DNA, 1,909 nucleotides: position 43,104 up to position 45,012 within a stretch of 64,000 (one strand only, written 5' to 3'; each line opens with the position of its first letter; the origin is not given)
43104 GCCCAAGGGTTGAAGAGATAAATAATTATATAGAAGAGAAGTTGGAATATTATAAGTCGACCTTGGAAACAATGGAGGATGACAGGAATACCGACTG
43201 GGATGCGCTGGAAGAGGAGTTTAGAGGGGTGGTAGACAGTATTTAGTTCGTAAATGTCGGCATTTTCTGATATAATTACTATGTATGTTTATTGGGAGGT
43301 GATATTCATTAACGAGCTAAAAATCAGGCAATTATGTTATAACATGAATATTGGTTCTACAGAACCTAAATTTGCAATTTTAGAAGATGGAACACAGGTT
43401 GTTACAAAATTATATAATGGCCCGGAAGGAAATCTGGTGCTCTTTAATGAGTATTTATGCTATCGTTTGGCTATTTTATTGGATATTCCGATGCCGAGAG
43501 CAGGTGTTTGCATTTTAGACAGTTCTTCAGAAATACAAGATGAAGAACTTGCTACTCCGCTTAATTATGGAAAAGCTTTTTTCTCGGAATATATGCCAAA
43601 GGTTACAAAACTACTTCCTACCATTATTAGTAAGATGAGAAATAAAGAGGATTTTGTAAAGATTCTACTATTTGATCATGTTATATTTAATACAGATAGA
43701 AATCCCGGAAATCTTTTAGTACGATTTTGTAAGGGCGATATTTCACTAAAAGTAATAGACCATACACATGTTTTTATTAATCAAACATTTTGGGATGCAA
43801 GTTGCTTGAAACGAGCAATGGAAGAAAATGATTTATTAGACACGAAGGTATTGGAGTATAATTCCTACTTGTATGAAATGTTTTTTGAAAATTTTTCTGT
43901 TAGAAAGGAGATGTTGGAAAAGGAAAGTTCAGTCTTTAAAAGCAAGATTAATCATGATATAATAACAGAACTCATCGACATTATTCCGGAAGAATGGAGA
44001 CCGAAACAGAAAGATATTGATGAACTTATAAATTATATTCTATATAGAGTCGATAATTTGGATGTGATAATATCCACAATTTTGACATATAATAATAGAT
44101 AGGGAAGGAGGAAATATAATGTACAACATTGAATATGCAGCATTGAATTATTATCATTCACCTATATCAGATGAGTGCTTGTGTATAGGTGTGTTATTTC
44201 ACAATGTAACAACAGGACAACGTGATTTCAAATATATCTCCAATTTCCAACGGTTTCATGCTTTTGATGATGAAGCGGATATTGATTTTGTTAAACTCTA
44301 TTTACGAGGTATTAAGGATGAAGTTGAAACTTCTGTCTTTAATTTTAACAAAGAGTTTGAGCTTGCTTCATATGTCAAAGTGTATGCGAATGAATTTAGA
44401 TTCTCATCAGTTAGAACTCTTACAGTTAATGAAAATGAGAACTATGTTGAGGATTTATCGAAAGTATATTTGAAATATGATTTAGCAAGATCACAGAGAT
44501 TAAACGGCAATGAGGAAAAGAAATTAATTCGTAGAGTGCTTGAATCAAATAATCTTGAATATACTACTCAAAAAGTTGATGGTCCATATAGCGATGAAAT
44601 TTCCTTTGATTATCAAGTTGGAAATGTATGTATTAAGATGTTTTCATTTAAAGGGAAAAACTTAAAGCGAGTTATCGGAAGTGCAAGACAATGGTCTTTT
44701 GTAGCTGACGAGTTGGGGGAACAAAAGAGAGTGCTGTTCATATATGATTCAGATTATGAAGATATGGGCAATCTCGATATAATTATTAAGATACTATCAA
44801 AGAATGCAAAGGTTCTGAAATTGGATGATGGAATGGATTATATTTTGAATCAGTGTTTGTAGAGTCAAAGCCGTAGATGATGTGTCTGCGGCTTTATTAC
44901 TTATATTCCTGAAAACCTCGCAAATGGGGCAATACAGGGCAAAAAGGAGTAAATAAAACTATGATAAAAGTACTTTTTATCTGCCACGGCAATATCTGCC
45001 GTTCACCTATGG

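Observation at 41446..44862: Uncharacterised four-gene cassette: two COG3541-type nucleotidyltransferases, a HipA-family kinase and a DUF3037-like protein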

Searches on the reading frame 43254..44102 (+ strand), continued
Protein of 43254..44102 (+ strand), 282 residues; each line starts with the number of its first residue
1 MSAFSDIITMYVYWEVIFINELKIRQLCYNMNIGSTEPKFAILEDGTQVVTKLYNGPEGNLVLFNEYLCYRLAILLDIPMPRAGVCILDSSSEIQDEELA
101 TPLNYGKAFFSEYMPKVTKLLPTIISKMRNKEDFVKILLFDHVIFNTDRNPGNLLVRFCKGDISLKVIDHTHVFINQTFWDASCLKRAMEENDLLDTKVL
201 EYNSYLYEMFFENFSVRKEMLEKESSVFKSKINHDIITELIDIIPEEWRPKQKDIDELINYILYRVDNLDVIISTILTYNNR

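Call 57: get_annotated_region(hit=H26, flank=4000)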
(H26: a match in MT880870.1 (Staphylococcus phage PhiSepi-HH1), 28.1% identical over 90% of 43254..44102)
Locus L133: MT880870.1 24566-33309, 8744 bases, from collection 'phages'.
description: Staphylococcus phage PhiSepi-HH1, complete genome.
organism: Staphylococcus phage PhiSepi-HH1 (NCBI taxid 2782524)
taxonomy: Viruses; Duplodnaviria; Heunggongvirae; Uroviricota; Caudoviricetes
host: Staphylococcus epidermidis HD21-2; source: -; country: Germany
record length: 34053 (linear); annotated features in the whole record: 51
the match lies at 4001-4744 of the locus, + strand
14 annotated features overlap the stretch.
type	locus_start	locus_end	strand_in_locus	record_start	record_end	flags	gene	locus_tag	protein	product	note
CDS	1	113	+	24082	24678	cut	-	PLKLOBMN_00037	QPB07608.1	hypothetical protein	-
CDS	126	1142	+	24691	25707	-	-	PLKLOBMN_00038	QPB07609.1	hypothetical protein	-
CDS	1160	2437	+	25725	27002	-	-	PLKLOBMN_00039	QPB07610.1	hypothetical protein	-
CDS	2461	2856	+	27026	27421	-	-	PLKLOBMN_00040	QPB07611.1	hypothetical protein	-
CDS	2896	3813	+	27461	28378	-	-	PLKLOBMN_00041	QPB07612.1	hypothetical protein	-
CDS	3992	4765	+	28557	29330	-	-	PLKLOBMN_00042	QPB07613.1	hypothetical protein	-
CDS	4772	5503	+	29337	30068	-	-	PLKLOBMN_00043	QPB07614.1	hypothetical protein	-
CDS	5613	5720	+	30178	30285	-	-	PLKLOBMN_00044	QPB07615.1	hypothetical protein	-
CDS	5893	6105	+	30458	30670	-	-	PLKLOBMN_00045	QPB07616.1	hypothetical protein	-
CDS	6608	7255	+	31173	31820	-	-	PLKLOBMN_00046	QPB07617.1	hypothetical protein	-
CDS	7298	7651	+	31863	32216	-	-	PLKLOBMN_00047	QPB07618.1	hypothetical protein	-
CDS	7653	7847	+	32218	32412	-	-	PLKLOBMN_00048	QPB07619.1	hypothetical protein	-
CDS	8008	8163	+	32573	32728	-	-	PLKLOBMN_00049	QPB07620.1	hypothetical protein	-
CDS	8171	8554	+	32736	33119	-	-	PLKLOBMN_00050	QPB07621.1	hypothetical protein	-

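Call 61: search_solved_structures(query=A1, max_evalue=1, show_alignments=1)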
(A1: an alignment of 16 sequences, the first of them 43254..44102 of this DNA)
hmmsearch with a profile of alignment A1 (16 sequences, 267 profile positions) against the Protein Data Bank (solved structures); distinct sequences matched with E-value up to 1: 3.
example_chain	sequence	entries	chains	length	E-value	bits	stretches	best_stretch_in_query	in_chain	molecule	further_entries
4wtv_A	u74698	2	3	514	0.016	18.1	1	116-156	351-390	Phosphatidylinositol 4-kinase type 2-beta,Endolysin,Phosphatidylinositol 4-kinase type 2-b | Phosphatidylinositol 4-kinase type 2-beta,Endolysin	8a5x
9hhm_A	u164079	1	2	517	0.017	18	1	116-156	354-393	Phosphatidylinositol 4-kinase type 2-beta,Endolysin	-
7qps_A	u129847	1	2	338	0.25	14.2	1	133-177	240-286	ACT domain protein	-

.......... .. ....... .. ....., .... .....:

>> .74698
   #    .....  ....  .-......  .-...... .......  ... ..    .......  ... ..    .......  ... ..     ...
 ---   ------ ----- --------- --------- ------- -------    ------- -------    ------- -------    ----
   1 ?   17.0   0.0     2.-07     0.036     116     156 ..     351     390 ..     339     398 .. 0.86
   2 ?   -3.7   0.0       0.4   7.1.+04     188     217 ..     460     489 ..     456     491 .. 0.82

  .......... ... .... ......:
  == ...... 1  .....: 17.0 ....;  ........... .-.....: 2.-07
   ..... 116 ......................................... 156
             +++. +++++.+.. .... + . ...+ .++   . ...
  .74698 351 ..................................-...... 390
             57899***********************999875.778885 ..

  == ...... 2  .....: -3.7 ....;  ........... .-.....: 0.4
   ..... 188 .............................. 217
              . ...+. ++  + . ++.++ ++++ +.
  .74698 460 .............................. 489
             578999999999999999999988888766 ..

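Call 81: search_protein_representatives(alignment_id=A1)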
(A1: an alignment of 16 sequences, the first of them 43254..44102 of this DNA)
Query: 16 sequences, 267 profile positions. Proteins with E-value up to 0.001 (for the whole library): 658; up to 1e-10: 325; up to 1e-30: 98. The best 150 are listed.
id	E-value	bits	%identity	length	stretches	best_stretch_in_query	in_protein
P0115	1.4e-113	395.4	-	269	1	6-263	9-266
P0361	3.8e-81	289.1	-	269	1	2-266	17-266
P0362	2.6e-80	286.3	-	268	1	4-264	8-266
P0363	5.2e-78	278.7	-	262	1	6-266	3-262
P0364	1.3e-76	274.1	-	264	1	6-266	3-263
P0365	9.0e-72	258.3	-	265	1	8-265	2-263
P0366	1.1e-68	248.2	-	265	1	4-263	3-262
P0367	1.1e-68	248.1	-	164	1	107-266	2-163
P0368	1.4e-67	244.5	-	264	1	8-266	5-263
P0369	2.6e-67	243.7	-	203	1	103-266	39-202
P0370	3.2e-67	243.4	-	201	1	65-266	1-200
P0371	1.1e-66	241.6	-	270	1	6-266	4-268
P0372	1.6e-66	241.1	-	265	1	7-263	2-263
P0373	2.0e-64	234.2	-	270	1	5-265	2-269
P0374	2.1e-64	234.1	-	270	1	9-263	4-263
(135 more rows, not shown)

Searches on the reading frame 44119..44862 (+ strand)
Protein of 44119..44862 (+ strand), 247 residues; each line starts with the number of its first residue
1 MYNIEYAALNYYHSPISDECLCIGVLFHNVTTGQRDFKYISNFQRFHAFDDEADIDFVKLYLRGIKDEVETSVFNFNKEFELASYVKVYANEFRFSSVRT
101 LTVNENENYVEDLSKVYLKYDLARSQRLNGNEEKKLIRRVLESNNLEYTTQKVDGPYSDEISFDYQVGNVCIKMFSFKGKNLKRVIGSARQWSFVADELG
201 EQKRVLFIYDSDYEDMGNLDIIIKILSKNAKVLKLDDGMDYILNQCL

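Call 3: search_protein_families(library=pfam, proteins=[window:44119-44862:+], max_evalue=1)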
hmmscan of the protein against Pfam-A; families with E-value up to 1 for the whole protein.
window:44119-44862:+ (247 aa): 1 family
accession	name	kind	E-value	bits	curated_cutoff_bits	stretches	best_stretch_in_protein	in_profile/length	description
PF11236.13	DUF3037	-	2.2e-05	25.1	22.6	1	6-114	1-114/118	Protein of unknown function (DUF3037)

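Call 4: search_protein_families(library=padloc, proteins=[window:44119-44862:+], max_evalue=1)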
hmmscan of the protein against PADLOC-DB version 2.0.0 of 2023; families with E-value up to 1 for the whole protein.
window:44119-44862:+ (247 aa): 1 family
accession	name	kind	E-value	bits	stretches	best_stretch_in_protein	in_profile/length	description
PDLC04767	PDC-M66B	-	1.6e-06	25.8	1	1-204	1-221/281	-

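Call 5: search_protein_families(library=ncbifam, proteins=[window:44119-44862:+], max_evalue=1)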
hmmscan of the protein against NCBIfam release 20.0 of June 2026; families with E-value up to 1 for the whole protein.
window:44119-44862:+ (247 aa): 1 family
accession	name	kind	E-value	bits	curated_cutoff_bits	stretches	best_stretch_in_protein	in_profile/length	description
NF004946.0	PRK06292.2-4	subfamily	0.052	12.3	634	1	42-110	63-130/487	dihydrolipoyl dehydrogenase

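Call 50: find_homologous_proteins(query=window:44119-44862:+, max_evalue=0.001)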
Query window:44119-44862:+ (247 aa): 176 proteins with E <= 0.001 among 369 candidates; the best 120 are listed.
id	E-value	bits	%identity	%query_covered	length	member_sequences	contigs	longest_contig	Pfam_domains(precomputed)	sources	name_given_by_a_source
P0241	2.7e-149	513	93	100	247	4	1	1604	-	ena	-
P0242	1.4e-146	504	91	100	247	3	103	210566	-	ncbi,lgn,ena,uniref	ncbi:MAG: hypothetical protein ACLSX0_14425 [Anaerostipes caccae]|uniref:hypothetical protein n=1 Ta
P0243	3.8e-145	500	90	100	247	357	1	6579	-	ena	-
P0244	6.3e-145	499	91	100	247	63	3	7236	-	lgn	-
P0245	9.3e-145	498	91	100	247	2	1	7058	PF11236.14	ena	-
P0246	9.9e-145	498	91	100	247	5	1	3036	-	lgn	-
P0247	1.0e-144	498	92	100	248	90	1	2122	-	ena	-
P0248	4.9e-143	493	87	100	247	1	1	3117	-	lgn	-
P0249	7.6e-143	492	88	100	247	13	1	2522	PF11236.14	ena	-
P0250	9.1e-143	492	88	100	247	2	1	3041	PF11236.14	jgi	jgi:hypothetical protein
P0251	1.1e-142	492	89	100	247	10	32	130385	PF11236.14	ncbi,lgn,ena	ncbi:DUF3037 domain-containing protein [Peptostreptococcus stomatis]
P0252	1.4e-142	491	88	100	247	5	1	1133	-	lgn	-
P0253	4.7e-142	490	89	100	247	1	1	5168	-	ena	-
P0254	1.4e-141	488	87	100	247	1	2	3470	-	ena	-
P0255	1.6e-141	488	89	100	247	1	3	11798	-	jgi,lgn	jgi:hypothetical protein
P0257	3.4e-140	484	87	100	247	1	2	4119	PF11236.14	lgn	-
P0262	3.0e-138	477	84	100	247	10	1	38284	PF11236.14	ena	-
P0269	1.3e-137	475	85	100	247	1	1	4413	PF11236.14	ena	-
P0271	2.1e-137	474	85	100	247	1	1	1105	PF11236.14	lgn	-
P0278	1.0e-135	469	91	100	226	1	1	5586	PF11236.14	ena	-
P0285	9.6e-133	459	83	99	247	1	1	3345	PF11236.14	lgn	-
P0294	1.2e-127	443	77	100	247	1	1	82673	PF11236.14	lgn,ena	-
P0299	1.6e-120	419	76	100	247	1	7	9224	PF11236.14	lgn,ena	-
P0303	1.9e-118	412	74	100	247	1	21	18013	PF11236.14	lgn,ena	-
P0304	2.9e-118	412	73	100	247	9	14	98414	PF11236.14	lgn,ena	-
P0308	1.8e-114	399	71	100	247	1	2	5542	PF11236.14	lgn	-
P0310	1.3e-113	397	70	100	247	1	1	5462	PF11236.14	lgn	-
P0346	5.8e-107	375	67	99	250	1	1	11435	PF11236.14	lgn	-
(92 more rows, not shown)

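Call 53: search_protein_families(library=phrogs, proteins=[window:44119-44862:+], max_evalue=0.01)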
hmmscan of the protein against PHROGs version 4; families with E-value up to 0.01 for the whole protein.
window:44119-44862:+ (247 aa): 2 families
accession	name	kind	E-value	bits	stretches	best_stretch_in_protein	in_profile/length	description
phrog_7610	-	unknown function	3.5e-21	77.2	1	1-214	1-215/245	-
phrog_5137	-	unknown function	5e-05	24.2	1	1-160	2-174/279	-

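Call 58: predict_structure(alignment_id=A4)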
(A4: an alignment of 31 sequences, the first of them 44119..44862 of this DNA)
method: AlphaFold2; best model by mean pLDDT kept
length: 247 residues; sequences in the alignment: 31
mean_pLDDT: 87.8   pTM: 0.83
mean pLDDT of the five models: 87.8, 86.2, 85.5, 85.3, 83.9
residues with pLDDT >= 90: 130; 70-90: 104; 50-70: 11; < 50: 2
segments of 3 or more residues with pLDDT < 50: none
pLDDT, mean of each block of 10 residues (from residue 1): 94 81 94 93 86 91 91 67 80 89 92 91 85 90 91 86 91 87 91 91 89 83 95 91 73
secondary structure, 60 per line:
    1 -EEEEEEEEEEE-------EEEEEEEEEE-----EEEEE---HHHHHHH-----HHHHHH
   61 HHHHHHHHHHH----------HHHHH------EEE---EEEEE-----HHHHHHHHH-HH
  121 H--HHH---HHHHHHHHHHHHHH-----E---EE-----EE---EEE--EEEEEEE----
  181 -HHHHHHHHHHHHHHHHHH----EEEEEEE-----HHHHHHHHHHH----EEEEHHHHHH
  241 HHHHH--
elements in order: E2-12 E20-29 E35-39 H43-49 H55-71 H82-86 E93-95 E99-103 H109-117 H130-143 E165-167 E170-176 H182-199 E204-210 H216-226 E231-234 H235-245

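Call 60: fold_search(model_id=the predicted structure, library=pdb)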
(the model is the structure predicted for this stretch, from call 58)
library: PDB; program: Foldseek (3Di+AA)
matches with E <= 10: 886; with E <= 0.001: 0
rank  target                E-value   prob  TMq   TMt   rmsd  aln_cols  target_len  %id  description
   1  3bm3_A                4.2e-03  0.99  0.31  0.30  10.5       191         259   12  Restriction endonuclease PspGI-substrate DNA complex (released 2008-09-16)
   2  3bm3_B                9.9e-03  0.96  0.31  0.29  10.1       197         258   12  Restriction endonuclease PspGI-substrate DNA complex (released 2008-09-16)
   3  6znw_A                2.2e-02  0.23  0.24  0.16  19.0       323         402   11  Methanosaeta concilii ATP citrate lyase (D541A mutant) in complex with (3S)-citryl-CoA. (released 2021-07-14)
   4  6fhs_B                5.8e-02  0.06  0.14  0.10  19.7       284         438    7  CryoEM Structure of INO80core (released 2018-04-25)
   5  9f9l_A                7.0e-02  0.91  0.25  0.30   4.5        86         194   12  Crystal structure of MUS81-EME1 bound by compound 16. (released 2024-07-03)
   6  2qgy_B                7.9e-02  0.10  0.17  0.14  15.7       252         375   11  Crystal structure of an enolase from the environmental genome shotgun sequencing of the Sargasso Sea (released 2007-07-24)
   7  9f99_A                8.4e-02  0.84  0.24  0.30   4.8        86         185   12  Crystal structure of MUS81-EME1 bound by compound 10. (released 2024-06-19)
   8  4m6w_A                8.4e-02  0.66  0.21  0.25   5.1        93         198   12  Crystal structure of the C-terminal segment of FANCM in complex with FAAP24 (released 2013-10-02)
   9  8x15_Q                1.1e-01  0.04  0.12  0.08  22.9       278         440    8  Structure of nucleosome-bound SRCAP-C in the apo state (released 2024-03-06)
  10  6hxh_A                1.3e-01  0.11  0.22  0.07  17.6       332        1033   13  Structure of the human ATP citrate lyase holoenzyme in complex with citrate, coenzyme A and Mg.ADP (released 2019-04-10)
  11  4bxo_A                1.5e-01  0.51  0.19  0.23   6.9        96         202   16  Architecture and DNA recognition elements of the Fanconi anemia FANCM- FAAP24 complex (released 2013-08-28)
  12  4yod                  1.5e-01  0.18  0.20  0.18  11.6       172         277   17  Crystal structure of a thioredoxin-like protein (BACCAC_02376) from Bacteroides caccae ATCC 43185 at 1.90 A resolution (released 2015-03-25)
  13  9f9m_A                1.7e-01  0.80  0.25  0.33   4.3        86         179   13  Crystal structure of MUS81-EME1 bound by compound 21. (released 2024-06-19)
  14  6sxb_F                1.7e-01  0.63  0.23  0.09   5.6       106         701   10  XPF-ERCC1 Cryo-EM Structure, DNA-Bound form (released 2020-03-11)
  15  2ziu_B                1.7e-01  0.44  0.20  0.20   6.6        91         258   10  Crystal structure of the Mus81-Eme1 complex (released 2008-04-29)
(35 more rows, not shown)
